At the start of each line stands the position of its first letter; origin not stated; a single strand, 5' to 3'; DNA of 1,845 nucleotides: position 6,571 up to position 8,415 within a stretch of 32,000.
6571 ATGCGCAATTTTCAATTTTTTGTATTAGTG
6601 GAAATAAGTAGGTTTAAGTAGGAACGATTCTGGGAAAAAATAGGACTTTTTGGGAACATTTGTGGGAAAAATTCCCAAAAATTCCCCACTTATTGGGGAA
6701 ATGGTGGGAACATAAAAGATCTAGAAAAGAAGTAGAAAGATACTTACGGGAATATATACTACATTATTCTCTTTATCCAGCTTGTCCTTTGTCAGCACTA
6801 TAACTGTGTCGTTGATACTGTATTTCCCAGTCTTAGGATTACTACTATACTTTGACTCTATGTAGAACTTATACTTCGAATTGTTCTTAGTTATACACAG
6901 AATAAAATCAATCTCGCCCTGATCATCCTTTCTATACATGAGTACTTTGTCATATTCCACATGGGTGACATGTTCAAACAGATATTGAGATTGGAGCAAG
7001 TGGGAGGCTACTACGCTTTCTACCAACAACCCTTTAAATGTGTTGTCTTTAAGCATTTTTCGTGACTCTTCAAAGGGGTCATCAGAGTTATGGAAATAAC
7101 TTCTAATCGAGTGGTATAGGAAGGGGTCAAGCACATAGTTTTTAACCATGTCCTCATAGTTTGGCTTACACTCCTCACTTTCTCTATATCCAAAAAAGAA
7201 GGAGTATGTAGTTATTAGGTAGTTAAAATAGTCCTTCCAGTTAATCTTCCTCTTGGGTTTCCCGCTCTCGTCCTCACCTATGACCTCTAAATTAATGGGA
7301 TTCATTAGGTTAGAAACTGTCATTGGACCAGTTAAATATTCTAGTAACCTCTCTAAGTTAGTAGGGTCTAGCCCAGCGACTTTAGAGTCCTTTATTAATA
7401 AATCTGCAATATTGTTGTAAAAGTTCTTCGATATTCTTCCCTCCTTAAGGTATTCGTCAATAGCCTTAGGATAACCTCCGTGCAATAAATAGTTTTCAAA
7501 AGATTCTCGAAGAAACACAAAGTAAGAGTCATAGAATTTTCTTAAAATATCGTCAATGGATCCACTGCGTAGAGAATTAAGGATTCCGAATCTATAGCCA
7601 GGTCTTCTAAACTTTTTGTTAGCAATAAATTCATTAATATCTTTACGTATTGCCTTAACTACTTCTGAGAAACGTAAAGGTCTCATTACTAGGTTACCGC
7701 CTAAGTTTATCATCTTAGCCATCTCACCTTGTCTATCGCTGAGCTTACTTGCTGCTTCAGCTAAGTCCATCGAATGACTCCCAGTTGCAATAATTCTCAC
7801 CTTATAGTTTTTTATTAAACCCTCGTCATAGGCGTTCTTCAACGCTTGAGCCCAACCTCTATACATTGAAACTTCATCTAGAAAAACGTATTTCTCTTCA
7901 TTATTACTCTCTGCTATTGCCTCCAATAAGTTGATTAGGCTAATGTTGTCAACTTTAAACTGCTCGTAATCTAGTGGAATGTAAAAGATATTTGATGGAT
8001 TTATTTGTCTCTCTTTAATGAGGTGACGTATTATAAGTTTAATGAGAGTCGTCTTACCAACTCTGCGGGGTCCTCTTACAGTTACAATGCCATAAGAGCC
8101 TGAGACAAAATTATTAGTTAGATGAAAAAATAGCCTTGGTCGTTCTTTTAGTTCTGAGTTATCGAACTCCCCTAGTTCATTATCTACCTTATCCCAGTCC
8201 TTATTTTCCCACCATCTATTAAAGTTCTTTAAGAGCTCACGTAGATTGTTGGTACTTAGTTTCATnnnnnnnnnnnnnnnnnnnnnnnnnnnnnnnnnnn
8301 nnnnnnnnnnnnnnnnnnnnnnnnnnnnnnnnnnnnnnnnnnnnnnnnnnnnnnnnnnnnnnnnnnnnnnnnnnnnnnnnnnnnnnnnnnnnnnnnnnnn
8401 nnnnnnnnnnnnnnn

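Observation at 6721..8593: AbrB/SpoVT gene overlapping an AAA-ATPase with a PD-(D/E)xK-like tail, carried on the integrated element: candidate toxin-antitoxin or defence module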

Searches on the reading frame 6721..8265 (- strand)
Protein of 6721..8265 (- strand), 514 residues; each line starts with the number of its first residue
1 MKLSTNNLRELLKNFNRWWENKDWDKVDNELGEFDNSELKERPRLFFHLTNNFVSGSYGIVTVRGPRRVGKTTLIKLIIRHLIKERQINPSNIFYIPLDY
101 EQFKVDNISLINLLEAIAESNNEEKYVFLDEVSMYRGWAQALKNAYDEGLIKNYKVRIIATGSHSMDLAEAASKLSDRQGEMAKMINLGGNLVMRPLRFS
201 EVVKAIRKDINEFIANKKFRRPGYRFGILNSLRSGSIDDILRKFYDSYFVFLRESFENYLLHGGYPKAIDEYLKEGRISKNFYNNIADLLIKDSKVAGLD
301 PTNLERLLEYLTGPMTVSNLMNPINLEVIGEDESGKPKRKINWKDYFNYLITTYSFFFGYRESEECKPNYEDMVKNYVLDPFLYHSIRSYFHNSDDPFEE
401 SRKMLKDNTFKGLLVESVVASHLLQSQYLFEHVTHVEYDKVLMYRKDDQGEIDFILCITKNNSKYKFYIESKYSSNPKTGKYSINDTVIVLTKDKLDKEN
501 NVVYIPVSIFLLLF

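Call 3: search_protein_families(library=pfam, proteins=[window:6721-8265:-], max_evalue=0.1)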
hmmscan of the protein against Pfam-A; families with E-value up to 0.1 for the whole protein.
window:6721-8265:- (514 aa): 8 families
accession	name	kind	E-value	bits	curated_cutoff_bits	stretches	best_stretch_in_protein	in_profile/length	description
PF13173.12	AAA_14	-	1.1e-25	90.5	27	1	59-202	3-128/129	AAA domain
PF13635.12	DUF4143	-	8.1e-14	52.1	28.1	1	300-474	12-160/160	Domain of unknown function (DUF4143)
PF01637.24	ATPase_2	-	0.00014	22.2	33.2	1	55-101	17-60/225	ATPase domain predominantly from Archaea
PF13401.12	AAA_22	-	0.0074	17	27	1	58-147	5-84/130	AAA domain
PF13191.12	AAA_16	-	0.012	16.6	32.6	1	48-118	14-74/167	AAA ATPase domain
PF00004.35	AAA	-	0.014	16.2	21.2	1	64-173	4-119/131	ATPase family associated with various cellular activities (AAA)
PF20720.3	nSTAND3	-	0.027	14.6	27.2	1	58-130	17-72/155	Novel STAND NTPase 3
PF00910.28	RNA_helicase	-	0.062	14.2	21.5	0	62-96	2-36/105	RNA helicase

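Call 4: search_protein_families(library=padloc, proteins=[window:6721-8265:-], max_evalue=0.1)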
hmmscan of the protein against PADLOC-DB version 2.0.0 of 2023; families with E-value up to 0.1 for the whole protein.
window:6721-8265:- (514 aa): 10 families
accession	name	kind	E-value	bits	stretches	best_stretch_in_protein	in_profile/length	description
PDLC04787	PDC-S01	-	4.4e-26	89.7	1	57-477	26-361/412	-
PDLC04791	PDC-S01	-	1.3e-15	55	2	59-170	20-127/395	-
PDLC04789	PDC-S01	-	1.6e-15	55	1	60-311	19-206/375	-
PDLC04786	PDC-S01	-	4e-12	43.6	3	62-210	24-162/439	-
PDLC04788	PDC-S01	-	4e-11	40.5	1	63-458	24-371/448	-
PDLC04790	PDC-S01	-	1.8e-10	38.1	2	60-171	29-123/422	-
PDLC04792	PDC-S01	-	1.2e-09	35.3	1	58-512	19-432/452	-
PDLC04140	mad8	-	0.00061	17.4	1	59-186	28-101/314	mads_8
PDLC04984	PDC-S27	-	0.0048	13.8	0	52-80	17-45/474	-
PDLC04985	PDC-S27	-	0.021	11.7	1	58-97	25-58/484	-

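Call 5: search_protein_families(library=ncbifam, proteins=[window:6721-8265:-], max_evalue=0.1)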
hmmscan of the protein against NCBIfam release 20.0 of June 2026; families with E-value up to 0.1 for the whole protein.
window:6721-8265:- (514 aa): 2 families
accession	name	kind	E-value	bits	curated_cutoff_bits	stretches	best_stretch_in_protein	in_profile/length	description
NF000355.4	ribo_prot_ABC_F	equivalog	0.0079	15.1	380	1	60-128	341-412/499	ribosomal protection-like ABC-F family protein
TIGR03231.1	anthran_1_2_B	equivalog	0.063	13.5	213.5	0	458-498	108-148/155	anthranilate 1,2-dioxygenase small subunit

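Call 8: search_solved_structures(query=window:6721-8265:-, max_evalue=1)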
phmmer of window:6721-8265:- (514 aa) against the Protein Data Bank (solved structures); distinct sequences matched with E-value up to 1: 1.
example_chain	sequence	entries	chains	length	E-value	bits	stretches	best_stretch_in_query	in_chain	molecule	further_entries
9ms3_A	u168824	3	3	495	0.14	13.9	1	31-105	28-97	Polybrominated aromatic compounds synthase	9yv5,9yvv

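Call 12: find_homologous_proteins(query=window:6721-8265:-)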
Query window:6721-8265:- (514 aa): 177 proteins with E <= 0.001 among 8000 candidates; the best 120 are listed.
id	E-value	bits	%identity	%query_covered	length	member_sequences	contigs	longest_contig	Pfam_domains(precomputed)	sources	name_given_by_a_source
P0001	1.1e-228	778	100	68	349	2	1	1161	PF13635.13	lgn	-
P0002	4.0e-222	756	100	66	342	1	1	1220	PF13173.13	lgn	-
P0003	6.6e-177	607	54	100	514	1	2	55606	PF13173.13,PF13635.13,PF01637.25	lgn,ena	-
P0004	3.0e-176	605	54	100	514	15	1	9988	PF13173.13,PF13635.13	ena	-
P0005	3.1e-176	605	53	100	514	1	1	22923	PF13173.13,PF13635.13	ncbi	-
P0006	7.4e-175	600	54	100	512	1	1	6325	PF13173.13,PF13635.13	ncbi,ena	-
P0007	1.2e-174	600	52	100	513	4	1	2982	PF13173.13,PF13635.13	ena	-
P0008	3.2e-174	598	54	100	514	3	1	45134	PF13173.13,PF13635.13,PF01637.25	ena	-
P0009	4.1e-174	598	54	100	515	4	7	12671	PF13173.13,PF13635.13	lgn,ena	-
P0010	6.8e-174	597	55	99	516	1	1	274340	PF13173.13,PF13635.13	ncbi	-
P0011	1.5e-173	596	53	100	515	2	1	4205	PF13173.13,PF13635.13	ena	-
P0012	5.2e-173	594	54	99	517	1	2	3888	PF13173.13,PF13635.13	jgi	-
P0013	9.6e-172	590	54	100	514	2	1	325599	PF13173.13,PF13635.13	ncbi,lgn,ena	-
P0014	3.9e-171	588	54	99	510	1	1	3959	PF13173.13,PF13635.13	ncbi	-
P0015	1.3e-170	586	56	98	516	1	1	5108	PF13173.13,PF13635.13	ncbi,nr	ncbi:MAG: ATP-binding protein [Staphylothermus sp.]|nr:ATP-binding protein [Staphylothermus sp.]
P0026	1.9e-162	560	53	100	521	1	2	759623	PF13173.13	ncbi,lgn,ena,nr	ncbi:MAG: AAA family ATPase [Desulfurococcales archaeon]|nr:AAA family ATPase [Desulfurococcales arc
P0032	4.8e-158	545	51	98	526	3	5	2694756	PF13173.13,PF13635.13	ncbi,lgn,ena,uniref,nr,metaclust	ncbi:hypothetical protein STK_13230 [Sulfurisphaera tokodaii str. 7]|uniref:AAA+ ATPase domain-conta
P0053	1.7e-140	487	47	100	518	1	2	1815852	PF13173.13,PF13635.13,PF01637.25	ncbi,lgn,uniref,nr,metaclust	ncbi:ATP-binding protein [Thermofilum pendens]|uniref:ATP-binding protein n=1 Tax=Thermofilum penden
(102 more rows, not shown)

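Call 19: list_cluster_members(proteins=[window:6721-8265:-, P0121])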
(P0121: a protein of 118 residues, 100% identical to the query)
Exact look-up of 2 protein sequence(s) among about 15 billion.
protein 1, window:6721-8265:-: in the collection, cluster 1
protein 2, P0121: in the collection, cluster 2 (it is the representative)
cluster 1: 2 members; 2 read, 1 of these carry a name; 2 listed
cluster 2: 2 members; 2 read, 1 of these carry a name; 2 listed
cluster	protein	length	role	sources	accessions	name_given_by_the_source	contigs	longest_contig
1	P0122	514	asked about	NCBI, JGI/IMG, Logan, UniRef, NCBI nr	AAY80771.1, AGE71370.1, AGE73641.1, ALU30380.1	ATP-binding protein [Sulfolobus acidocaldarius] | Conserved Archaeal protein n=4 Tax=Sulfolobus acidocaldarius TaxID=2285 RepID=Q4J8W0_SULAC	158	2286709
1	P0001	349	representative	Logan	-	-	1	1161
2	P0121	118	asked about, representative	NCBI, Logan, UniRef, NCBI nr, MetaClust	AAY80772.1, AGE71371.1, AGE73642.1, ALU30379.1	AbrB/MazE/SpoVT family DNA-binding domain-containing protein [Sulfolobus acidocaldarius] | SpoVT-AbrB domain-containing protein n=4 Tax=Sulfolobus acidocaldarius TaxID=2285 ... | status=active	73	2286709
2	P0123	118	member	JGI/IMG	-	-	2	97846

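Call 24: find_related_loci(query=A1, collection=genome_contigs, flank=4000)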
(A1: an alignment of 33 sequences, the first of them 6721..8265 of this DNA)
Query A1 (514 aa) in genome_contigs; peptide patterns used: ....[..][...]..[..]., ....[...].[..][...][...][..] (x = any residue, [..] = any of these).
600 stretches matched a pattern (row limit reached: there are more); 516 encode a relative of the query (tblastn E <= 1e-3); the best 80 are kept; 80 distinct loci.
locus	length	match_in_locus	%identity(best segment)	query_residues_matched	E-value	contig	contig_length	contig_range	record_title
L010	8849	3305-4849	53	2-514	0e+0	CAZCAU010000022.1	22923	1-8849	MAG TPA_asm: uncultured Desulfurococcales archaeon isolate SRP141559_co1_23 genome assembly, contig: NODE_1003_length_22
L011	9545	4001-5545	54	2-514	8e-180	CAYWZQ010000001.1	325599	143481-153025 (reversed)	MAG TPA_asm: uncultured Nitrososphaerota archaeon isolate SRP141552_co1_135 genome assembly, contig: NODE_2_length_32559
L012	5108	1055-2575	56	11-514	1e-180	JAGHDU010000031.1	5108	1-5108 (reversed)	MAG: Staphylothermus sp. isolate AUK316 PB_MBMC_270_c_000000000156, whole genome shotgun sequence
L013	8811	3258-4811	54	1-514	1e-165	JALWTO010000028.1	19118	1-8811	MAG: Acidilobaceae archaeon isolate M2_metabat2_scaf2bin.202_VB M2_NODE_2937_length_19118_cov_3.433942, whole genome sho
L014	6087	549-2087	46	3-507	1e-143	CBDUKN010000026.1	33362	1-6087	MAG TPA_asm: uncultured Thermoprotei archaeon isolate SRR6823441_binner12_Refined_102 genome assembly, contig: ERZ174223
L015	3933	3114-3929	55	2-274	2e-92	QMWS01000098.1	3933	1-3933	MAG: Thermoprotei archaeon isolate B83_G16 B83_Guay16_scaffold_28245, whole genome shotgun sequence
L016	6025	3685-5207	48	11-514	7e-75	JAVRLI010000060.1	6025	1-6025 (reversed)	MAG: Thermoplasmatota archaeon isolate TVZ.SD19.224 Thermoplasmatota_4_MX3.84_3690_6085_6.687479, whole genome shotgun s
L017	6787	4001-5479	29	12-513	1e-57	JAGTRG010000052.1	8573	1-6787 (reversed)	MAG: Candidatus Bathyarchaeota archaeon isolate JZ-2_2_bin_4.3.1 JZ-2_2_bin_4.3.1_NODE_55, whole genome shotgun sequence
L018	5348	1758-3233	30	12-513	5e-57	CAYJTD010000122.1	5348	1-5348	MAG TPA_asm: uncultured Nitrosopumilales archaeon isolate ERP125453_co1_312 genome assembly, contig: NODE_20578_length_5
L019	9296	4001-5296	31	12-456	5e-55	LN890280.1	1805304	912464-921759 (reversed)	Candidatus Nitrosotalea devanaterra genome assembly, chromosome: 1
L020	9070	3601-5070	29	12-513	7e-55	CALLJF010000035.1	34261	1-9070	MAG: uncultured Nitrososphaerales archaeon isolate S1_Bin_METABAT__299_1 genome assembly, contig: c_000000211037, whole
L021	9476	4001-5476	30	10-514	2e-54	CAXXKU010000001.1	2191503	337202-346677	MAG: Nitrosopumilus sp. isolate f837b10d-fa0a-4887-b276-3e9614c5383a genome assembly, contig: contig_1, whole genome sho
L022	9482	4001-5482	31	10-514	3e-54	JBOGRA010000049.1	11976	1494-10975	MAG: Nitrosotalea sp. isolate SE1508_metabat2.bin.14 NODE_1226_length_11976_cov_1.451093, whole genome shotgun sequence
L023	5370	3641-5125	29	12-513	8e-54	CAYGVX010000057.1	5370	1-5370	MAG TPA_asm: uncultured Candidatus Bathyarchaeia archaeon isolate ERP119294_co3_385 genome assembly, contig: NODE_17293_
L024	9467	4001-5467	28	16-513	3e-53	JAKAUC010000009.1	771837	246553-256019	MAG: archaeon isolate YP3.bin16 NODE_3_length_771837_cov_12.6758, whole genome shotgun sequence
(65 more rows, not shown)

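Call 33: find_related_loci(query=window:6721-8265:-, collection=metagenome_contigs, flank=2500)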
Query window:6721-8265:- (514 aa) in metagenome_contigs; peptide patterns used: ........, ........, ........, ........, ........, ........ (x = any residue, [..] = any of these).
75 stretches matched a pattern, but none encodes a relative of the query by tblastn (E <= 1e-3).

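Call 36: find_related_loci(query=A2, collection=metagenome_contigs, flank=2500)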
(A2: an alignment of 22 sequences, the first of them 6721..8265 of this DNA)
Query A2 (514 aa) in metagenome_contigs; peptide patterns used: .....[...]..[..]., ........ (x = any residue, [..] = any of these).
285 stretches matched a pattern; 204 encode a relative of the query (tblastn E <= 1e-3); the best 80 are kept; 80 distinct loci.
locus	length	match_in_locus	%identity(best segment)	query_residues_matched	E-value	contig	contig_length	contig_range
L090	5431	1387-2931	54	2-514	0e+0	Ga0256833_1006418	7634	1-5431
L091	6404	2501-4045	54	2-514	0e+0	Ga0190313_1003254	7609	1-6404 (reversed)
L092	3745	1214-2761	54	2-514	0e+0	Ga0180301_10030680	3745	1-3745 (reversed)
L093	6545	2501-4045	54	2-514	5e-180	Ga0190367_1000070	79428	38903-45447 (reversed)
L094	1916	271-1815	52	2-514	0e+0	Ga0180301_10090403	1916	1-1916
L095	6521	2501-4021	55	11-514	3e-174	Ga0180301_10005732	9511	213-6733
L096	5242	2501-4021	55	11-514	1e-174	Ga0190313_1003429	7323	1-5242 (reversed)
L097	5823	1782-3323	53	5-514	2e-171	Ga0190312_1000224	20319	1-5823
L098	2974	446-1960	52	4-504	1e-176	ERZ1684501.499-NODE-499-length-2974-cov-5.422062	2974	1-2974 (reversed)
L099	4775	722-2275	53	1-514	2e-168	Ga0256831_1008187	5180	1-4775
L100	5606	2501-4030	52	3-508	4e-165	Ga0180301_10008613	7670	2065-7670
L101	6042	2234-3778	51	4-514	2e-164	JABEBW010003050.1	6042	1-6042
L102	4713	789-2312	50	3-514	2e-166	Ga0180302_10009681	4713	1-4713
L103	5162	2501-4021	50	7-514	6e-158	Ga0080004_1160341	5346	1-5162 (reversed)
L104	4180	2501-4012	50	7-514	1e-154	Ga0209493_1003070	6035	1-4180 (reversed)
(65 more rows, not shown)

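Call 39: predict_structure(alignment_id=A1)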
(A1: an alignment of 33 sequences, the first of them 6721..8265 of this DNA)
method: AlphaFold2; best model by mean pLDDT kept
length: 514 residues; sequences in the alignment: 33
mean_pLDDT: 92.6   pTM: 0.92
mean pLDDT of the five models: 92.6, 91.1, 90.4, 90.0, 89.9
residues with pLDDT >= 90: 399; 70-90: 107; 50-70: 8; < 50: 0
segments of 3 or more residues with pLDDT < 50: none
pLDDT, mean of each block of 10 residues (from residue 1): 88 95 95 93 91 87 92 97 97 95 87 96 96 90 96 96 74 85 84 92 95 94 96 97 98 98 97 97 96 90 95 93 80 72 90 94 95 96 98 97 97 98 94 86 93 96 95 89 86 96 98 97
secondary structure, 60 per line:
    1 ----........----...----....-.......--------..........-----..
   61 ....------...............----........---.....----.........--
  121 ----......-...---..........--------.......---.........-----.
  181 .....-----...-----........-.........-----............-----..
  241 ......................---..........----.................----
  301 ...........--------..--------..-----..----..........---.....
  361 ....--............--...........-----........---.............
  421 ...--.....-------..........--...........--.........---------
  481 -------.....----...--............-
elements in order: H5-12 H24-27 H29-35 H44-53 E59-64 H71-85 E93-97 H101-105 H110-118 E125-130 H138-147 E156-162 H166-174 H180-185 E191-193 H199-206 H208-216 H222-233 H239-262 H266-275 H280-296 H301-311 H343-352 E356-364 E367-378 H381-391 H397-404 H408-423 H426-430 H438-441 E442-447 E450-460 E463-471 E488-492 E497-499 E502-506 H507-513

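Call 43: fold_search(model_id=the predicted structure, library=pdb)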
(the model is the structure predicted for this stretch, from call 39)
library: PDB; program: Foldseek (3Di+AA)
matches with E <= 10: 1303; with E <= 0.001: 96
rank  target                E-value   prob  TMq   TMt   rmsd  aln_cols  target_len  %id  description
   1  2fna_A                5.3e-07  1.00  0.35  0.47   8.4       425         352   16  Crystal structure of an archaeal aaa+ atpase (sso1545) from sulfolobus solfataricus p2 at 2.00 A resolution (released 2006-02-07)
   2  7jpo_D                4.1e-06  1.00  0.23  0.28  18.0       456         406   13  ORC-O1AAA: Human Origin Recognition Complex (ORC) with dynamic/unresolved ORC2 WH (released 2020-09-02)
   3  7jpq_D                1.2e-05  1.00  0.25  0.31  16.4       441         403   13  ORC-O2-5: Human Origin Recognition Complex (ORC) with subunits 2,3,4,5 (released 2020-09-02)
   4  1iqp_A                1.5e-05  1.00  0.21  0.31  14.2       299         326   19  Crystal Structure of the Clamp Loader Small Subunit from Pyrococcus furiosus (released 2001-09-19)
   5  6vvo_B                2.8e-05  1.00  0.20  0.30  14.4       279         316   14  Structure of the human clamp loader (Replication Factor C, RFC) bound to the sliding clamp (Proliferating Cell Nuclear (released 2020-02-26)
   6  8dr0_C                3.0e-05  1.00  0.25  0.36   7.1       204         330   14  Closed state of RFC:PCNA bound to a 3' ss/dsDNA junction (released 2022-08-24)
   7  2qby_B                3.2e-05  1.00  0.26  0.32  11.9       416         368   13  Crystal structure of a heterodimer of Cdc6/Orc1 initiators bound to origin DNA (from S. solfataricus) (released 2007-09-11)
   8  8dgf_A                3.7e-05  1.00  0.33  0.13  13.1       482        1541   14  Avs4 bound to phage PhiV-1 portal (released 2022-08-03)
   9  5uj7_C                4.1e-05  1.00  0.24  0.30  16.4       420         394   13  Structure of the active form of human Origin Recognition Complex ATPase motor module, complex subunitS 1, 4, 5 (released 2017-02-08)
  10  3bos_B                5.0e-05  1.00  0.23  0.45  12.6       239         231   17  Crystal structure of a putative dna replication regulator HDA (SAMA_1916) from Shewanella amazonensis sb2b at 1.75 A r (released 2008-01-15)
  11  8fs3_C                5.0e-05  1.00  0.25  0.37  15.5       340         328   12  Structure of S. cerevisiae Rad24-RFC loading the 9-1-1 clamp onto a 10-nt gapped DNA in step 1 (open 9-1-1 and shoulde (released 2023-06-14)
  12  8uii_C                5.3e-05  1.00  0.23  0.35  14.8       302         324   14  Cryo-EM map of human clamp-clamp loader ATAD5-RFC-closed PCNA complex in intermediate state 1 (released 2024-05-29)
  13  8dr4_C                5.8e-05  1.00  0.24  0.35   6.8       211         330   15  Open state of RFC:PCNA bound to a 3' ss/dsDNA junction (DNA2) without NTD (released 2022-08-17)
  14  8twa_1                5.8e-05  0.98  0.19  0.21  22.1       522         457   12  Cryo-EM structure of S. cerevisiae Ctf18-RFC-PCNA-PolE-DNA complex (released 2024-09-04)
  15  5uj7_D                6.4e-05  1.00  0.24  0.30  15.8       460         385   13  Structure of the active form of human Origin Recognition Complex ATPase motor module, complex subunitS 1, 4, 5 (released 2017-02-08)
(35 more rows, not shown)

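Call 48: find_encoding_contigs(protein=P0032, flank=8000, max_places=2)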
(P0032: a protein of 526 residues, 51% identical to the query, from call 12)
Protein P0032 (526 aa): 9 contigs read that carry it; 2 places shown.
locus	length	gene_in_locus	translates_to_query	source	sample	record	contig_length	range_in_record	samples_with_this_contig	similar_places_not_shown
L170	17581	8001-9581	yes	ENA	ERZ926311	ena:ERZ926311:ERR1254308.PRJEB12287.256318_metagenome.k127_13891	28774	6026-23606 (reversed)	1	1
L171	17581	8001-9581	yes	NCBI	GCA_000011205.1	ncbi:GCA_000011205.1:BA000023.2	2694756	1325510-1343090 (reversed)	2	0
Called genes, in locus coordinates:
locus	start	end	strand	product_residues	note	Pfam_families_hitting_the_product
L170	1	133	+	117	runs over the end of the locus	-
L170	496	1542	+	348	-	PF13091:PLDc_2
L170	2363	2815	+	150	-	-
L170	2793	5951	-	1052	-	PF01580:FtsK_SpoIIIE (faint), PF01935:DUF87, PF10412:TrwB_AAD_bind (faint)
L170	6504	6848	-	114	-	-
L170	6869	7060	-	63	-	-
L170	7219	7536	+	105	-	-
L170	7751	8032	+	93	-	-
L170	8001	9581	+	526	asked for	PF13173:AAA_14, PF13635:DUF4143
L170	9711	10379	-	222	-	-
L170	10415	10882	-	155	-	-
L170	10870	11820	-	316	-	PF01656:CbiA, PF02374:ArsA_ATPase, PF06564:CBP_BcsQ (faint), PF13614:AAA_31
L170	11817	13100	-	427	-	PF22445:Ssol_1539-like_2nd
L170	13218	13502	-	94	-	-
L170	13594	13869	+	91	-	PF12802:MarR_2 (faint), PF22665:WHD_DUF6293 (faint)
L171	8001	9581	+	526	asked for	PF13173:AAA_14, PF13635:DUF4143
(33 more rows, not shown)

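Call 66: search_protein_families(library=phrogs, proteins=[window:6721-8265:-], max_evalue=0.01)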
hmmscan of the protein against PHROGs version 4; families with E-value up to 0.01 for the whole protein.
window:6721-8265:- (514 aa): 0 families
